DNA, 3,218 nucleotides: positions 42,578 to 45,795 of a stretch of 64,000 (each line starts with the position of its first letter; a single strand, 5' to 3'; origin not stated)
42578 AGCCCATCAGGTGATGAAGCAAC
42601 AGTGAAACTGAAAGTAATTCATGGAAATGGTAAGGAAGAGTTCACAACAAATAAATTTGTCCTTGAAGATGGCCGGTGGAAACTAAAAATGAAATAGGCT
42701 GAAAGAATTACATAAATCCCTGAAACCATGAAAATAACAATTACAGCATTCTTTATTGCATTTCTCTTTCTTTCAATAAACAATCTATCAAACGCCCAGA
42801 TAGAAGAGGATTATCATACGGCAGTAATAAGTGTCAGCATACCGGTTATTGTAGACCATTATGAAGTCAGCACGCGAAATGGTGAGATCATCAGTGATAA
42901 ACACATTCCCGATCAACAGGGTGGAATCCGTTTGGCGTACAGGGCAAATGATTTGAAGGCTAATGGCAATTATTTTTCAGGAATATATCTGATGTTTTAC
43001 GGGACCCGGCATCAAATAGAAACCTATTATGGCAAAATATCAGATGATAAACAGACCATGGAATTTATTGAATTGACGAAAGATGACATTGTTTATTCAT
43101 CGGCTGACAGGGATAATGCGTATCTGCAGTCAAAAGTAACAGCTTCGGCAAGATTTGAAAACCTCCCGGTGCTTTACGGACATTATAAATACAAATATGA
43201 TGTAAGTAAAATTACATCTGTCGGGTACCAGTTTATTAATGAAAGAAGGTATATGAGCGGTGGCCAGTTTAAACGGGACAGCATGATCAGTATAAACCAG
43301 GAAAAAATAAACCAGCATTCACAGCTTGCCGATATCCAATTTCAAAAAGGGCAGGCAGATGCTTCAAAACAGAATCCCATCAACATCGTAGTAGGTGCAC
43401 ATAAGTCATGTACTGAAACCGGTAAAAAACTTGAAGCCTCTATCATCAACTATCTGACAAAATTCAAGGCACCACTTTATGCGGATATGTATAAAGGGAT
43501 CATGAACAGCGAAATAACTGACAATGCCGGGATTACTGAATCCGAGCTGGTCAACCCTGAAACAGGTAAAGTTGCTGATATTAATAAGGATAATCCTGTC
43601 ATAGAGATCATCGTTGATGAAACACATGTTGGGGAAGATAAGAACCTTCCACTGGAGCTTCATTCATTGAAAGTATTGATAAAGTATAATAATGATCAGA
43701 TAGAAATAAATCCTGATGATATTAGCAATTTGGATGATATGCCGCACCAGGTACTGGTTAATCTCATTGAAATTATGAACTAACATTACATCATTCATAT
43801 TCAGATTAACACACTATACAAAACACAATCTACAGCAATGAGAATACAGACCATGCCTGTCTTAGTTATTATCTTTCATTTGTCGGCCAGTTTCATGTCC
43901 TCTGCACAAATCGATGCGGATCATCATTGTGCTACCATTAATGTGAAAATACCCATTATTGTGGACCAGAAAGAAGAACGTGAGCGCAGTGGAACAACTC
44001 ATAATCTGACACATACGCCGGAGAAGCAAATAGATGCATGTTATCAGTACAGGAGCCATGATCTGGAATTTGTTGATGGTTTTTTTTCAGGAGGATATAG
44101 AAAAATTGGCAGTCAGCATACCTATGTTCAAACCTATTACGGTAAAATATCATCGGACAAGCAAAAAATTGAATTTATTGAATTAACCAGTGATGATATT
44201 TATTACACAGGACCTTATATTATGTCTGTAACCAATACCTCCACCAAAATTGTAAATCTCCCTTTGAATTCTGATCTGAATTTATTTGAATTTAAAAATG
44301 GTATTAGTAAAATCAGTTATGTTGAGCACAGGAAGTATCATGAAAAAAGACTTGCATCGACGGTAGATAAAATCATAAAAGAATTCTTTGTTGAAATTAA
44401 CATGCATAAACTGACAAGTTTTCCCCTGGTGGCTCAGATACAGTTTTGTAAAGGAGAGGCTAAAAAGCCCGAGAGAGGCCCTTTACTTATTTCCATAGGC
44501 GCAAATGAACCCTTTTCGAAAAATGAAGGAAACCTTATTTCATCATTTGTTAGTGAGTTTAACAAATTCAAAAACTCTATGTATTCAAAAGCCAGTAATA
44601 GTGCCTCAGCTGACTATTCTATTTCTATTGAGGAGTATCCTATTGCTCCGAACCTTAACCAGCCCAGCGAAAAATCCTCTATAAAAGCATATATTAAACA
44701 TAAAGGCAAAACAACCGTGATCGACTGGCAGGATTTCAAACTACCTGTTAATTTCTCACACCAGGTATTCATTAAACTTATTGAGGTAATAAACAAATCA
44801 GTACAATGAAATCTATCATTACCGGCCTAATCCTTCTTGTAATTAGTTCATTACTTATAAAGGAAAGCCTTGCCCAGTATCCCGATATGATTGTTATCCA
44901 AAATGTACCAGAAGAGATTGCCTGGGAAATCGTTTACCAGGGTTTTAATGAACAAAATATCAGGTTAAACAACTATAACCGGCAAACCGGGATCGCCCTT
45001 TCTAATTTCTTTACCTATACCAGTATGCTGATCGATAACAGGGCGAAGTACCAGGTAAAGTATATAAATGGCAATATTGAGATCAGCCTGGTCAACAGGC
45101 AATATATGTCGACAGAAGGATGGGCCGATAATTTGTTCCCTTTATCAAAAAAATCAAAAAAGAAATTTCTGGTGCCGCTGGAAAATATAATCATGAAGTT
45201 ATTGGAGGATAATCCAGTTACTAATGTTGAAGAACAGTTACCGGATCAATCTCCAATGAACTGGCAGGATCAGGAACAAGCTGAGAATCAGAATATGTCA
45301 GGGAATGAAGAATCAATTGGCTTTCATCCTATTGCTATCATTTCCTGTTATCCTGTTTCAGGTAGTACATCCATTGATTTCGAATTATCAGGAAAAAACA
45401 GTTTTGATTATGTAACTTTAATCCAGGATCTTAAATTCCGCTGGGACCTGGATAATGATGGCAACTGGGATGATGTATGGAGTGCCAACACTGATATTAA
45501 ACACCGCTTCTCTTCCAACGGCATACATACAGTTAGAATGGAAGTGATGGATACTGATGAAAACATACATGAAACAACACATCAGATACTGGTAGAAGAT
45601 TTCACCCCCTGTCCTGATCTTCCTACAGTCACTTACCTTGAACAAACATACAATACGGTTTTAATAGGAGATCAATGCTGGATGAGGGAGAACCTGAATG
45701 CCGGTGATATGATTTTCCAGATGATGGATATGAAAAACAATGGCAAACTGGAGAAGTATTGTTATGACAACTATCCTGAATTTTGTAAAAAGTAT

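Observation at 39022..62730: Two parallel FISUMP-protein cassettes with reciprocal gene decay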

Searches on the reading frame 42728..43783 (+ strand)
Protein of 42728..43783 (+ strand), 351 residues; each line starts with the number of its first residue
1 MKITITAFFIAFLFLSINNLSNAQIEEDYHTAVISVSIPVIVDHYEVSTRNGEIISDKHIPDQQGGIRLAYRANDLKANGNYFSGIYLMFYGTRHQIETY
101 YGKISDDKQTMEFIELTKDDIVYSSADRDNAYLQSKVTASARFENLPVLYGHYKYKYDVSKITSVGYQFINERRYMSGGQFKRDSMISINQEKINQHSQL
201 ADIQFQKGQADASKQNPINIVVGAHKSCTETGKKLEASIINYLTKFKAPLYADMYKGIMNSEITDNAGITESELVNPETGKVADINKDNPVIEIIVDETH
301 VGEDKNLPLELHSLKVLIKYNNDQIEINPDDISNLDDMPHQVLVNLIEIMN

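Call 3: search_protein_families(library=pfam, proteins=[window:42728-43783:+], max_evalue=0.01)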
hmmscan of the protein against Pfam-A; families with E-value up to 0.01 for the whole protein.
window:42728-43783:+ (351 aa): 0 families

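Call 57: search_solved_structures(query=window:42728-43780:+, max_evalue=1)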
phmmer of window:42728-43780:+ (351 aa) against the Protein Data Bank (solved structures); distinct sequences matched with E-value up to 1: 0.

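Call 69: search_protein_families(library=ncbifam, proteins=[window:42728-43783:+], max_evalue=0.01)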
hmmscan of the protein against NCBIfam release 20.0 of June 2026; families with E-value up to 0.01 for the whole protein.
window:42728-43783:+ (351 aa): 0 families

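Call 81: find_homologous_proteins(query=window:42728-43780:+, max_evalue=0.001)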
Query window:42728-43780:+ (351 aa): 3 proteins with E <= 0.001 among 1333 candidates.
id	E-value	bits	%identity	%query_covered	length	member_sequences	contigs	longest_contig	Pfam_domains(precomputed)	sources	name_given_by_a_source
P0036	7.5e-228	773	100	100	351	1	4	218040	-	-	-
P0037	6.6e-50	188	39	89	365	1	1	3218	-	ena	-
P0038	6.9e-29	119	39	56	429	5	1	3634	-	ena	-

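Call 86: predict_structure(alignment_id=A4)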
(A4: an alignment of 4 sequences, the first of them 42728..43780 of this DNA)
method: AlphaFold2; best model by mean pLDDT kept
length: 351 residues; sequences in the alignment: 4
mean_pLDDT: 53.4   pTM: 0.51
mean pLDDT of the five models: 53.4, 51.6, 49.1, 42.5, 39.4
residues with pLDDT >= 90: 0; 70-90: 119; 50-70: 73; < 50: 159
segments of 3 or more residues with pLDDT < 50: 15-23, 209-351
pLDDT, mean of each block of 10 residues (from residue 1): 50 44 50 78 80 75 72 60 63 69 77 77 61 74 80 69 75 71 79 73 65 30 31 39 37 31 26 31 30 28 27 31 34 30 25 28
secondary structure, 60 per line:
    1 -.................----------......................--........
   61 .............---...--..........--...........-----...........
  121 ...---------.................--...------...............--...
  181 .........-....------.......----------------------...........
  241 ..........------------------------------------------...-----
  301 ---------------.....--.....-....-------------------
elements in order: H2-18 E29-50 E53-73 E77-79 E82-91 E94-104 E110-123 E133-149 E152-154 E161-175 E178-189 H191-194 E201-207 H230-250 E293-295 E316-320 E323-327 H329-332

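Call 89: fold_search(model_id=the predicted structure, library=pdb)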
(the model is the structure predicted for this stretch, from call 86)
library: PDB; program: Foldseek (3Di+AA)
matches with E <= 10: 710; with E <= 0.001: 0
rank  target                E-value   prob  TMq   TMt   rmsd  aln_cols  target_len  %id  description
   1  7ofh_A                2.7e-03  0.94  0.17  0.23  11.8       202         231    8  CryoEM structure of the outer membrane secretin pore pIV from the f1 filamentous bacteriophage. (released 2021-11-03)
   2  3qra                  1.6e-02  0.69  0.14  0.26  18.5       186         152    9  The crystal structure of Ail, the attachment invasion locus protein of Yersinia pestis (released 2011-11-23)
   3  3qrc_A                4.3e-02  0.57  0.13  0.26  19.1       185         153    9  The crystal structure of Ail, the attachment invasion locus protein of Yersinia pestis, in complex with the heparin an (released 2011-11-23)
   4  3qrc_B                5.7e-02  0.54  0.13  0.26  18.9       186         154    9  The crystal structure of Ail, the attachment invasion locus protein of Yersinia pestis, in complex with the heparin an (released 2011-11-23)
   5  3uid_A                6.0e-02  0.28  0.10  0.19  15.6       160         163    7  Crystal Structure of Protein Ms6760 from Mycobacterium smegmatis (released 2011-11-23)
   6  2leq_MODEL_1_A        7.0e-02  0.38  0.09  0.18  17.2       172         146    8  Chemical Shift Assignment and Solution Structure of ChR145 from Cytophaga Hutchinsonii, Northeast Structural G (released 2011-08-17)
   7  6jau_A                7.0e-02  0.13  0.11  0.13  23.6       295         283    9  The complex structure of Pseudomonas aeruginosa MucA/MucB. (released 2020-01-29)
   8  1xfs_A                7.3e-02  0.57  0.11  0.21  12.0       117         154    8  X-Ray Crystal Structure of Protein NE0264 from Nitrosomonas europaea. Northeast Structural Genomics Consortium Target  (released 2004-09-28)
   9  2ge4_MODEL_1_A        7.7e-02  0.57  0.19  0.33  11.6       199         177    7  High-resolution solution structure of outer membrane protein A transmembrane domain (released 2006-04-11)
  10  3g4n_B                8.1e-02  0.11  0.11  0.09  31.4       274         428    8  Crystal structure of the activated aerolysin mutant H132D (released 2010-02-09)
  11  4dcb_A                8.9e-02  0.38  0.18  0.21  17.6       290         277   10  Y. pestis Plasminogen Activator Pla in Complex with Human Plasminogen Activation Loop Peptide ALP11 (released 2012-06-06)
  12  2x56                  9.4e-02  0.66  0.21  0.26  14.1       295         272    6  Yersinia Pestis Plasminogen Activator Pla (Native) (released 2010-07-28)
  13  1uyn                  9.4e-02  0.16  0.12  0.13  21.9       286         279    8  Translocator domain of autotransporter NalP from Neisseria meningitidis (released 2004-03-18)
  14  9nw3_3A               9.4e-02  0.10  0.09  0.10  20.1       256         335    7  Ciliary tip central pair (released 2025-07-30)
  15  2x55                  9.9e-02  0.28  0.17  0.21  23.2       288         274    7  Yersinia Pestis Plasminogen Activator Pla (Native) (released 2010-07-28)
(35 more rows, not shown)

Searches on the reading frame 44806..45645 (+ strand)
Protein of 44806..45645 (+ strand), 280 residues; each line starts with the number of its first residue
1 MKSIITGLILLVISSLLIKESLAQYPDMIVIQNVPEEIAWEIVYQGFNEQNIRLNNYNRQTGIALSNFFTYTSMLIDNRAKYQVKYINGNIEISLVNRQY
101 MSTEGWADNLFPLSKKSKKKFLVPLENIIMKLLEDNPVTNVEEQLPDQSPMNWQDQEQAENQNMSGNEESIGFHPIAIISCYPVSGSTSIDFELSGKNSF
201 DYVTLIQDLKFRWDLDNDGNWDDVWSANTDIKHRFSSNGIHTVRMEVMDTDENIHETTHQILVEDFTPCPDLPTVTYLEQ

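Call 56: search_solved_structures(query=window:44806-45645:+, max_evalue=1)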
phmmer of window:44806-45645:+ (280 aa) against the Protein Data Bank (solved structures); distinct sequences matched with E-value up to 1: 3.
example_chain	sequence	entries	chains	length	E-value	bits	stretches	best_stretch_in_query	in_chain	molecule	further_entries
4jgu_A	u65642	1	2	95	0.075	15.5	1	181-265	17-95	ColH protein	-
9lqj_A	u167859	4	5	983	0.13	14.7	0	182-265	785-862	Collagenase ColH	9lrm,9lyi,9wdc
9lrk_A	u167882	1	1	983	0.13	14.7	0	182-265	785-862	Collagenase ColH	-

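Call 58: find_homologous_proteins(query=window:44806-45645:+, max_evalue=0.001)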
Query window:44806-45645:+: 440 candidates shared short words with the query, none scored E <= 0.001.
